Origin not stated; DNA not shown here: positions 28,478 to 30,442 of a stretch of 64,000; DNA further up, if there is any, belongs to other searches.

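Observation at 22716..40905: R-less, kinase-containing methylation-linked defence locus (HTH, MTase, S-like subunit, NERD/tandem-kinase/ATPase, 553-aa protein, 1871-aa nuclease/HerA-like ATPase)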

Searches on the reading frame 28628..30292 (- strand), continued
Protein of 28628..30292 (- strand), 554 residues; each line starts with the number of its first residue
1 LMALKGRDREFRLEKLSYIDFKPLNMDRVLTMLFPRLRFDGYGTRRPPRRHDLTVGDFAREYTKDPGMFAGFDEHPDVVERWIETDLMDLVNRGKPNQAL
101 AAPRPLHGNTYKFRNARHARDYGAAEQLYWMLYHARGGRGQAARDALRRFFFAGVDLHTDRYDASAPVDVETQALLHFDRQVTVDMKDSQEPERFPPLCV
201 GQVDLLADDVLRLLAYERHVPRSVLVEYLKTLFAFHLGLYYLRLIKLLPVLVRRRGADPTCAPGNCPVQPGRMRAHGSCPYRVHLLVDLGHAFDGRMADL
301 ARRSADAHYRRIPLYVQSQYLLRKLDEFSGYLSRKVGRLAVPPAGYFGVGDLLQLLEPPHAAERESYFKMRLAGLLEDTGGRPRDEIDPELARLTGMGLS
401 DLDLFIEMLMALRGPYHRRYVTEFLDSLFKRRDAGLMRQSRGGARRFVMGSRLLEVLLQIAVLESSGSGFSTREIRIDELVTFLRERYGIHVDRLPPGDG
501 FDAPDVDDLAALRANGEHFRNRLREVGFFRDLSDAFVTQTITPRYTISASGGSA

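Call 112: fold_search(model_id=the predicted structure, library=pdb)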
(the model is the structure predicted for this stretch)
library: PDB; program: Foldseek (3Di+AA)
matches with E <= 10: 25; with E <= 0.001: 1
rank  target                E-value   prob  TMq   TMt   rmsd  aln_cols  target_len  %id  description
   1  7exx                  9.1e-04  1.00  0.41  0.49  10.6       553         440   12  The structure of DndG (released 2022-06-01)
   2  6qv0_B                3.7e+00  0.02  0.08  0.08  28.7       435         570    8  Structure of ATP-bound outward-facing TM287/288 in complex with sybody Sb_TM35 (released 2019-05-29)
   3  9drl_A                4.0e+00  0.04  0.14  0.15  23.8       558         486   11  Cryo-EM structure of the T33-549 tetrahedral cage (released 2025-08-06)
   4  8rgh_A                4.0e+00  0.02  0.11  0.10  27.1       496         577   10  Structure of dynein-2 intermediate chain DYNC2I1 (WDR60) in complex with the dynein-2 heavy chain DYNC2H1. (released 2024-03-20)
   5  7udm_A                5.2e+00  0.02  0.08  0.14  28.6       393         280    8  Crystal structure of designed helical repeat protein RPB_PLP1_R6 in alternative conformation 1 (with peptide) (released 2023-03-22)
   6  6qv0_D                5.2e+00  0.01  0.08  0.08  28.8       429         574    7  Structure of ATP-bound outward-facing TM287/288 in complex with sybody Sb_TM35 (released 2019-05-29)
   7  6quz_B                5.7e+00  0.01  0.08  0.07  27.8       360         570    9  Structure of ATPgS-bound outward-facing TM287/288 in complex with sybody Sb_TM35 (released 2019-05-29)
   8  6hrc_A                6.0e+00  0.01  0.07  0.07  27.5       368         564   12  Outward-facing PglK with ATPgammaS bound (released 2019-03-06)
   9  8f6r_A                6.3e+00  0.04  0.13  0.25  11.8       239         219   14  CryoEM structure of designed modular protein oligomer C6-79 (released 2023-11-29)
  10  8fbi                  6.3e+00  0.02  0.11  0.17  21.1       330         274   11  Improving the secretion of designed protein assemblies through negative design of cryptic transmembrane domains (released 2023-03-22)
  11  9ijy_A                6.5e+00  0.01  0.08  0.10  23.2       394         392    9  Homo sapiens Xenotropic and Polytropic Retrovirus Receptor 1 (XPR1) with Y22A/E23A/K26A mutations (released 2025-01-22)
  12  8f4b_A                6.5e+00  0.01  0.09  0.05  25.6       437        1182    9  Bovine multidrug resistance protein 1 (MRP1) bound to cyclic peptide inhibitor 1 (CPI1) (released 2023-03-22)
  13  9k1y_C                6.5e+00  0.01  0.11  0.09  28.3       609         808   13  Structure of the SF3B core, harboring the R625H mutation in SF3B1, in complex with intron-U2 snRNA (released 2025-09-03)
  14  9qvm_H                6.5e+00  0.01  0.09  0.08  28.1       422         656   11  Cryo-EM reconstruction of the NEDD1 anchor protein and CDK5RAP2 bound to the gamma-tubulin ring complex (released 2025-05-21)
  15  6qb5_A                6.8e+00  0.01  0.09  0.14  19.3       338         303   12  Crystal structure of the N-terminal region of human cohesin subunit STAG1 (released 2019-02-06)
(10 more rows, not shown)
